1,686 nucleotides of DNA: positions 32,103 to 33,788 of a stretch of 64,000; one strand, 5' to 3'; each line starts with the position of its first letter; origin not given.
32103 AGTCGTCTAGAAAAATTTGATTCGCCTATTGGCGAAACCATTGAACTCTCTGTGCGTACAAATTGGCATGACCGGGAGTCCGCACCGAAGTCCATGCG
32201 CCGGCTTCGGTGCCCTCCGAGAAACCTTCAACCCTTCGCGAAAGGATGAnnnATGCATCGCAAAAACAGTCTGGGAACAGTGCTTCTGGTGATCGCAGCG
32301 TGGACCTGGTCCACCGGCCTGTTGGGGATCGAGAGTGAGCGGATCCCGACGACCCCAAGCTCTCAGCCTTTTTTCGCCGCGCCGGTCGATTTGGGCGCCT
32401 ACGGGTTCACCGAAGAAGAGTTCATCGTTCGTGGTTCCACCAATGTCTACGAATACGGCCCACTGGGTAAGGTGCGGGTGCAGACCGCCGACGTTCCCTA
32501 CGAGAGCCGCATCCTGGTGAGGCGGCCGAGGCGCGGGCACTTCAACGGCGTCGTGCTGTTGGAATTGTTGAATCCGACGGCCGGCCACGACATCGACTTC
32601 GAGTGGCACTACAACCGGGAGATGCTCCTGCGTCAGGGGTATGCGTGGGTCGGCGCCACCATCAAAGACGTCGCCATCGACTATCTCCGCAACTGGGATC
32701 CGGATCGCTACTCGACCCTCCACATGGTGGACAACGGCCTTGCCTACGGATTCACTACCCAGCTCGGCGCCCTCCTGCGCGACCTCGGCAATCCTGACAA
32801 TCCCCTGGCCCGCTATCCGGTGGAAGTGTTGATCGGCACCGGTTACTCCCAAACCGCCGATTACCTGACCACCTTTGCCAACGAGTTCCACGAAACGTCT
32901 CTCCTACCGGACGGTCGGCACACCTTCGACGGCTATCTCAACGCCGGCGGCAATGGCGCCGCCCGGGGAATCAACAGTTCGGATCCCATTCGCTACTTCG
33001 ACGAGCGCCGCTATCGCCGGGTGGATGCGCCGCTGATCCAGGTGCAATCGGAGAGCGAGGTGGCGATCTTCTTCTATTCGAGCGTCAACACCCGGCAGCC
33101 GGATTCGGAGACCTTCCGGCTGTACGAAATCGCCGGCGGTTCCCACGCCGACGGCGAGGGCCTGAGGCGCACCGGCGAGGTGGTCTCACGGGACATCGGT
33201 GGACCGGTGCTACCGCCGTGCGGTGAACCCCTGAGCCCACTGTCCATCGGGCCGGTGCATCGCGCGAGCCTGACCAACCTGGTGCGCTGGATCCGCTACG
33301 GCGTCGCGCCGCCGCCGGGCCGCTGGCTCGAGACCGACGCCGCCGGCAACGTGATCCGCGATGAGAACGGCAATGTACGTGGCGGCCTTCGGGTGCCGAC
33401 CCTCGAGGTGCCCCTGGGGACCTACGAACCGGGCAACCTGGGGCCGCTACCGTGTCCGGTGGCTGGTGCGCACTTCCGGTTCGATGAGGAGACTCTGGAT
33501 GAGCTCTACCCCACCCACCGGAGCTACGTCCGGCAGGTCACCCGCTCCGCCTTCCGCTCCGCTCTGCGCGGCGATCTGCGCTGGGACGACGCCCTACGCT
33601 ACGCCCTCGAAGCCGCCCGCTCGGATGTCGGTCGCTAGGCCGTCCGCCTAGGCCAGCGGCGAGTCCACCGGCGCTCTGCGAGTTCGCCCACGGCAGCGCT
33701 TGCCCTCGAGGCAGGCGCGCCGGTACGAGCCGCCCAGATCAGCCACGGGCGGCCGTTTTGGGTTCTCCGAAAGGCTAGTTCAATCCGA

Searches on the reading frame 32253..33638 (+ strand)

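Call 29: search_protein_families(library=pfam, proteins=[window:32253-33638:+], max_evalue=0.001)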
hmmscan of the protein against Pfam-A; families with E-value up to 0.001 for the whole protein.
window:32253-33638:+ (461 aa): 1 family
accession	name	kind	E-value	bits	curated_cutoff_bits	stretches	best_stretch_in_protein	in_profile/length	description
PF20091.5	Abhydrolase_10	-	1.4e-115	387.1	23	1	30-447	4-424/429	Alpha/beta hydrolase domain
